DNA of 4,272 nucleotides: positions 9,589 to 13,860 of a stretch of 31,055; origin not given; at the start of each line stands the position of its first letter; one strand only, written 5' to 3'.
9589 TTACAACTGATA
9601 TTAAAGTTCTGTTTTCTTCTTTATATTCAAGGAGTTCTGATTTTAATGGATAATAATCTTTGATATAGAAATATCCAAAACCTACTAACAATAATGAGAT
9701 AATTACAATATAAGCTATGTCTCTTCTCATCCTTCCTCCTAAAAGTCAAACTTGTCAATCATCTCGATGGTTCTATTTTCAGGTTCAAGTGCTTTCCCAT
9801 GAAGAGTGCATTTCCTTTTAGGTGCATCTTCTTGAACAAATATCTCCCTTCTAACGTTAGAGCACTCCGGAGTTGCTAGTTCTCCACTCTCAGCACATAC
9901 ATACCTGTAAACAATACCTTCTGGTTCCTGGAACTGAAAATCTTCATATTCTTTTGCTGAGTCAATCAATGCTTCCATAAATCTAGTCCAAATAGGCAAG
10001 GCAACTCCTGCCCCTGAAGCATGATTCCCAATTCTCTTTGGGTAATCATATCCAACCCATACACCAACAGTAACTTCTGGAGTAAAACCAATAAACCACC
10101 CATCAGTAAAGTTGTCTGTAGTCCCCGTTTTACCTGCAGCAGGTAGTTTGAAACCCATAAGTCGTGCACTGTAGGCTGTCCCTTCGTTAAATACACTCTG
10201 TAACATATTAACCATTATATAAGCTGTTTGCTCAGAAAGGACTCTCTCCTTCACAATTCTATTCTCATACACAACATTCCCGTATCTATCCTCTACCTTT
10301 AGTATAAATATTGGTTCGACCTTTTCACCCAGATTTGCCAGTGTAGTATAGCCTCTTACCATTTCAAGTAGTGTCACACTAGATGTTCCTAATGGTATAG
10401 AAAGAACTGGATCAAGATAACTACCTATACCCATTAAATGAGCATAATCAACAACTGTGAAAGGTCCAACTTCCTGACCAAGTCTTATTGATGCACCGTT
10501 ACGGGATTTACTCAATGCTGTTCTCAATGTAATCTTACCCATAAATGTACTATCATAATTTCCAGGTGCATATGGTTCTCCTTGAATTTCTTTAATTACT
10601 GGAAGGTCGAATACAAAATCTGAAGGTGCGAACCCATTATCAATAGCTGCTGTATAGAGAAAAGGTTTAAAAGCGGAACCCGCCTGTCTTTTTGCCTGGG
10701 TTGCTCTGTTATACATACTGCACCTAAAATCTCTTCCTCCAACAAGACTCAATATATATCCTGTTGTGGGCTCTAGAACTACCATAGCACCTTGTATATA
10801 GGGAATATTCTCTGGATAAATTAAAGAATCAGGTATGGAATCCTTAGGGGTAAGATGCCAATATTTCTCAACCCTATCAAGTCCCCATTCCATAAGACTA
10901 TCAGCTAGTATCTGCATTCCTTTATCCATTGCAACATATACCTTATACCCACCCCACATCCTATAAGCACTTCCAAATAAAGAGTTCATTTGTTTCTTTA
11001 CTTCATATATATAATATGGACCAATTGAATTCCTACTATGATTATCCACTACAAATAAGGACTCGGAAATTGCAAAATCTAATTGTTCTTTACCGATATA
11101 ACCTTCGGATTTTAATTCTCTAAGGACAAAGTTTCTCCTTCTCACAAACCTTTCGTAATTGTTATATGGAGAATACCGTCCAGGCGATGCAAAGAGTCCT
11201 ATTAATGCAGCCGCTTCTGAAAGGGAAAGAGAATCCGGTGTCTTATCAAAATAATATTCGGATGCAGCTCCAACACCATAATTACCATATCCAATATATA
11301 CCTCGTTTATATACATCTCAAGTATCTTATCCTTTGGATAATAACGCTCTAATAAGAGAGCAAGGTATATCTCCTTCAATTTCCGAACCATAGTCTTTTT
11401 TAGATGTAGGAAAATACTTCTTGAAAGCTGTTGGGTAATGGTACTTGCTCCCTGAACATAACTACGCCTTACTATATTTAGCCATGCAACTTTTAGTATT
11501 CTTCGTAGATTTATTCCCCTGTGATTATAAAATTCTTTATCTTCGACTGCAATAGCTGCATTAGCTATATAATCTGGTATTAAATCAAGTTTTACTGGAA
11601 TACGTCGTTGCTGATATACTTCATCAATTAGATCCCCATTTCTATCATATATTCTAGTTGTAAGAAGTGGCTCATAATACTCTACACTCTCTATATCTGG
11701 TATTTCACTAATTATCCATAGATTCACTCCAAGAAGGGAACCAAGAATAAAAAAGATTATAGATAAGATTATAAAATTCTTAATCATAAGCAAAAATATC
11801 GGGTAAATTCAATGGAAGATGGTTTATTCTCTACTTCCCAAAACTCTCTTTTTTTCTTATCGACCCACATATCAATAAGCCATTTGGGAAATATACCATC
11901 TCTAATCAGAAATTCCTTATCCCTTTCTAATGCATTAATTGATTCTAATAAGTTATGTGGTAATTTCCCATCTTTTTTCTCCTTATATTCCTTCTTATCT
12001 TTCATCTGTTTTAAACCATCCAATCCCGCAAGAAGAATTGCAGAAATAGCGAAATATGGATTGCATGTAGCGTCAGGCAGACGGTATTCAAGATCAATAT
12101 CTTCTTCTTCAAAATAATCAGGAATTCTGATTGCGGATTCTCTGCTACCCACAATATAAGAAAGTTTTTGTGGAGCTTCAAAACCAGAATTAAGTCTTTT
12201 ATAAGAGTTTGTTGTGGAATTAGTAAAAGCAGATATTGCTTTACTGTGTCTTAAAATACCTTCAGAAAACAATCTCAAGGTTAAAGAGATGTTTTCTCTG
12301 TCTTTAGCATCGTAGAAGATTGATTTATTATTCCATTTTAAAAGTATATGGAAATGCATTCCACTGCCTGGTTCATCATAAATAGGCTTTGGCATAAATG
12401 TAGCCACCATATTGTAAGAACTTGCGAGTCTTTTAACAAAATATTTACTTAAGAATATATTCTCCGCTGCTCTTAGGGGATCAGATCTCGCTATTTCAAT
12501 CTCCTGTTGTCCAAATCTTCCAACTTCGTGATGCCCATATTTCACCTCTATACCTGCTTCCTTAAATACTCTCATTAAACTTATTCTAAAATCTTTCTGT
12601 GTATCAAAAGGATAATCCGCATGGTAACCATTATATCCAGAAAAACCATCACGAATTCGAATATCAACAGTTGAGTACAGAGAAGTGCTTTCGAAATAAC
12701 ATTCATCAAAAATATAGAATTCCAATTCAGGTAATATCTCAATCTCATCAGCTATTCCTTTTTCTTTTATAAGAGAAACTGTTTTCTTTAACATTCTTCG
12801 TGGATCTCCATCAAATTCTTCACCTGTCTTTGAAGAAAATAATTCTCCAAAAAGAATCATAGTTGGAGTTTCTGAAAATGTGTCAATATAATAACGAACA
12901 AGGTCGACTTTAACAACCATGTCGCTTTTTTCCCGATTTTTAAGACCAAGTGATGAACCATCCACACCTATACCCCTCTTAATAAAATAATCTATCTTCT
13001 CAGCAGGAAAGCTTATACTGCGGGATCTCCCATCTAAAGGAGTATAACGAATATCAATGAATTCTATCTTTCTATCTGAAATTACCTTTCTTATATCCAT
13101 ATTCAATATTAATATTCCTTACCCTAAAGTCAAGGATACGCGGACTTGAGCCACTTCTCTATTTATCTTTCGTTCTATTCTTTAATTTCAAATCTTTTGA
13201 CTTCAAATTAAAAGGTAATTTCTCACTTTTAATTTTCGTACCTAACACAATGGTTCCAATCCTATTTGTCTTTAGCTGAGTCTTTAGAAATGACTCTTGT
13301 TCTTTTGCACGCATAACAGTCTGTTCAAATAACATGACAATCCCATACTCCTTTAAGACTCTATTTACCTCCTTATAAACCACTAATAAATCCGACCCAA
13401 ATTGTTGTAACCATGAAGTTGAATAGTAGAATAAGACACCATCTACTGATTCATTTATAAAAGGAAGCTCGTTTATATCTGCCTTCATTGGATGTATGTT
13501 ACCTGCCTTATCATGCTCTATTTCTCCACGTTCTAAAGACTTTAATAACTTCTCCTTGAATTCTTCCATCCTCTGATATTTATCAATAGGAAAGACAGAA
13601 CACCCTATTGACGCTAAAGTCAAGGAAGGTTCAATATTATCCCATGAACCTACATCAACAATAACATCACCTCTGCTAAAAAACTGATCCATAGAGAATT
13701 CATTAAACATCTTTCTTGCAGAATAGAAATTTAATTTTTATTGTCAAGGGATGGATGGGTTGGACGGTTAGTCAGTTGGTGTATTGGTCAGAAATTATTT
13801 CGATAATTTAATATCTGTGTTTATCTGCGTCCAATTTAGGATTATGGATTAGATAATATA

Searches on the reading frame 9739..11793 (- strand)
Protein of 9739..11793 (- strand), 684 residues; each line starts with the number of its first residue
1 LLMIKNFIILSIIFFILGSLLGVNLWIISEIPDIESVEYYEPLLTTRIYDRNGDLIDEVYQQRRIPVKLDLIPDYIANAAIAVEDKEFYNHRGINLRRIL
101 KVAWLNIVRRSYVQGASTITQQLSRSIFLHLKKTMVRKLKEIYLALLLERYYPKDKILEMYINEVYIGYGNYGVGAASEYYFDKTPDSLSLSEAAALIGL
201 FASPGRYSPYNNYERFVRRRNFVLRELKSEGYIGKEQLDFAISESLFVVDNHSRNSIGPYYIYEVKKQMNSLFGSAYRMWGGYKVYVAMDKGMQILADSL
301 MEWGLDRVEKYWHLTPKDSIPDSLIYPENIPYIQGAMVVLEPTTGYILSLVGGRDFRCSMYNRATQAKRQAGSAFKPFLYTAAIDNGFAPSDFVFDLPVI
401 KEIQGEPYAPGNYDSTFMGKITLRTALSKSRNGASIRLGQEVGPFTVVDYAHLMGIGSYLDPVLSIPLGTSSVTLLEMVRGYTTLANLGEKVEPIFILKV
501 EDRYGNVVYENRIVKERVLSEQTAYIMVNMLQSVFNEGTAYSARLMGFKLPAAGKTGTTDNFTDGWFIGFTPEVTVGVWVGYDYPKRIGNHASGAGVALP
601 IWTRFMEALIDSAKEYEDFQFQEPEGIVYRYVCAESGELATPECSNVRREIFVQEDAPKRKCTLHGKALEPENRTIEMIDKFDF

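Call 11: search_protein_families(library=pfam, proteins=[window:9739-11793:-])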
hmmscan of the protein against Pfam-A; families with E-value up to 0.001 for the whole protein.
window:9739-11793:- (684 aa): 2 families
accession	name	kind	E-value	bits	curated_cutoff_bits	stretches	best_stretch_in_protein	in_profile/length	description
PF00912.28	Transgly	-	7.5e-58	195.3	27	1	53-227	2-177/178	Transglycosylase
PF00905.27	Transpeptidase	-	1.3e-34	120.2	22.1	1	335-580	1-273/299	Penicillin binding protein transpeptidase domain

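Call 12: search_protein_families(library=ncbifam, proteins=[window:9739-11793:-])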
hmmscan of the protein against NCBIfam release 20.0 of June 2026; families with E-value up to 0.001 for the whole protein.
window:9739-11793:- (684 aa): 16 families
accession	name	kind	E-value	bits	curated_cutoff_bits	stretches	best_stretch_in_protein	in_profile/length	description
TIGR02074.1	PBP_1a_fam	subfamily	3.1e-170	567.5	508.75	1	63-610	1-533/535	PBP1A family penicillin-binding protein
NF051885.1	tranpepglycosPbpC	equivalog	1.9e-133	446.4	900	1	10-619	18-602/632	multimodular transpeptidase-transglycosylase PbpC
TIGR02071.1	PBP_1b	equivalog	2.7e-114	382.9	717.75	1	34-654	117-721/729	penicillin-binding protein 1B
NF008643.0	PRK11636.1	equivalog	3.3e-114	382.9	1263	3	2-298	2-300/850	peptidoglycan glycosyltransferase/peptidoglycan DD-transpeptidase MrcA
TIGR02073.1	PBP_1c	equivalog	1.2e-96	325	494.2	1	46-669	12-597/728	penicillin-binding protein 1C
NF011423.0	PRK14850.1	equivalog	9e-92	308.7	1275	1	61-608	154-691/764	penicillin-binding protein 1b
NF007061.0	PRK09506.1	equivalog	9.1e-90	301.6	1120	1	59-663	206-791/825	bifunctional glycosyl transferase/transpeptidase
NF038276.1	strep_PBP2A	exception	8e-85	285.5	1100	1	9-584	42-610/716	penicillin-binding protein PBP2A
NF038272.1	strep_PBP1A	exception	2.3e-78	264.1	1075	1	5-564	13-563/658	penicillin-binding protein PBP1A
NF038274.1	strep_PBP1B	exception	1.8e-58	198.5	1225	2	336-591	380-644/745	penicillin-binding protein PBP1B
NF008414.0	PRK11240.1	equivalog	2.7e-56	191.1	1121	2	64-251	64-250/774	peptidoglycan glycosyltransferase PbpC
TIGR02070.1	mono_pep_trsgly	equivalog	1.6e-37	129.2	182.65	1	63-228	54-219/224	monofunctional biosynthetic peptidoglycan transglycosylase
NF010008.0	PRK13481.1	equivalog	1.5e-30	106.4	270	1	62-244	78-266/269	glycosyltransferase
TIGR03423.1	pbp2_mrdA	equivalog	2.1e-23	82.7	455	2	465-562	429-529/593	penicillin-binding protein 2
TIGR02214.1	spoVD_pbp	equivalog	8e-11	41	688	1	470-607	405-552/636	stage V sporulation protein D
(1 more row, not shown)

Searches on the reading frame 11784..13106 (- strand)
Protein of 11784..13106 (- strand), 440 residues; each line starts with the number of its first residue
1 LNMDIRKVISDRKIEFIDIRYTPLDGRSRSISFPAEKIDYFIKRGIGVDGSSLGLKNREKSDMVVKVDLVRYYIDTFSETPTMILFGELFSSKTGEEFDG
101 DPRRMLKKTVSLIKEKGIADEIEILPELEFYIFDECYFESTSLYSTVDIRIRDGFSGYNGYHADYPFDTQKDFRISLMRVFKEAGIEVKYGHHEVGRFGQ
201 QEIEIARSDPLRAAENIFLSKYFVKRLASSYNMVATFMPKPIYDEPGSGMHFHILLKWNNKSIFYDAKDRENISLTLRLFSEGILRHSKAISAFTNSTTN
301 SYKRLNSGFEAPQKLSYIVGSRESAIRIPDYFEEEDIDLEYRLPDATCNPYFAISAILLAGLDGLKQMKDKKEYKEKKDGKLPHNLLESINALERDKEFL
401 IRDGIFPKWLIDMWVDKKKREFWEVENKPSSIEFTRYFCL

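Call 11: search_protein_families(library=pfam, proteins=[window:11784-13106:-])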
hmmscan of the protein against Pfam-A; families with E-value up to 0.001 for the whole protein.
window:11784-13106:- (440 aa): 2 families
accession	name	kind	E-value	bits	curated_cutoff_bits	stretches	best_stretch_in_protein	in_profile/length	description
PF00120.29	Gln-synt_C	-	1.2e-82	278.2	24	1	100-437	2-344/344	Glutamine synthetase, catalytic domain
PF03951.24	Gln-synt_N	-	9.7e-14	51.2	33.4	1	13-90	1-80/82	Glutamine synthetase, beta-Grasp domain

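Call 12: search_protein_families(library=ncbifam, proteins=[window:11784-13106:-])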
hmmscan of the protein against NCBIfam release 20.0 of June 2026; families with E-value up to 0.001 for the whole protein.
window:11784-13106:- (440 aa): 5 families
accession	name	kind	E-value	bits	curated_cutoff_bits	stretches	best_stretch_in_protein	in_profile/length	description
TIGR00653.1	GlnA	equivalog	2.6e-105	352.8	429.15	1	5-438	3-461/462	type I glutamate--ammonia ligase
NF007006.0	PRK09469.1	equivalog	2.5e-80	270.3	845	1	5-439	6-468/469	glutamate--ammonia ligase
TIGR03105.1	gln_synth_III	equivalog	8.9e-52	176.1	469.6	1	6-437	2-433/435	type III glutamate--ammonia ligase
NF045547.1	GGputSyn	equivalog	7.7e-43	146.8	650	1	4-395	4-403/438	gamma-glutamylputrescine synthetase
NF041605.1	gln_syn_GlnII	equivalog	3.6e-10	39.5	500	1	183-355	159-322/333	glutamine synthetase GlnII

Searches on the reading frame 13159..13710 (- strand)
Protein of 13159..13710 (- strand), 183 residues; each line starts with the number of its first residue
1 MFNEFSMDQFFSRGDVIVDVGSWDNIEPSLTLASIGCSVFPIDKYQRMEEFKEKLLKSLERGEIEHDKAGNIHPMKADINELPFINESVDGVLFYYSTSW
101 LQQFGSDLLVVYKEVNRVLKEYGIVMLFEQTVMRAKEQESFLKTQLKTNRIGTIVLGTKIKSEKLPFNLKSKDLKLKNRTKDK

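Call 11: search_protein_families(library=pfam, proteins=[window:13159-13710:-])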
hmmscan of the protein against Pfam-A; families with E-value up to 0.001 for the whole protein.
window:13159-13710:- (183 aa): 2 families
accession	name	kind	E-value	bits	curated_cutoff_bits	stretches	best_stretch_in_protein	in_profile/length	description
PF08241.18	Methyltransf_11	-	4e-07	31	21.2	1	31-126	13-94/95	Methyltransferase domain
PF13649.12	Methyltransf_25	-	0.00069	20.7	27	0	65-123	40-97/97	Methyltransferase domain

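Call 12: search_protein_families(library=ncbifam, proteins=[window:13159-13710:-])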
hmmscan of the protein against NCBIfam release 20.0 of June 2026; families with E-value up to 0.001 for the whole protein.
window:13159-13710:- (183 aa): 1 family
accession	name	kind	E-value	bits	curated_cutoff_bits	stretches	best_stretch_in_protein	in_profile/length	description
TIGR01934.1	MenG_MenH_UbiE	subfamily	0.0008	18.8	158.35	1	52-138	71-152/223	ubiquinone/menaquinone biosynthesis methyltransferase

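Call 25: find_encoding_contigs(protein=window:13159-13710:-, flank=6000, max_places=6)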
Protein window:13159-13710:- (183 aa): no gene with exactly this product is on record in the collection.
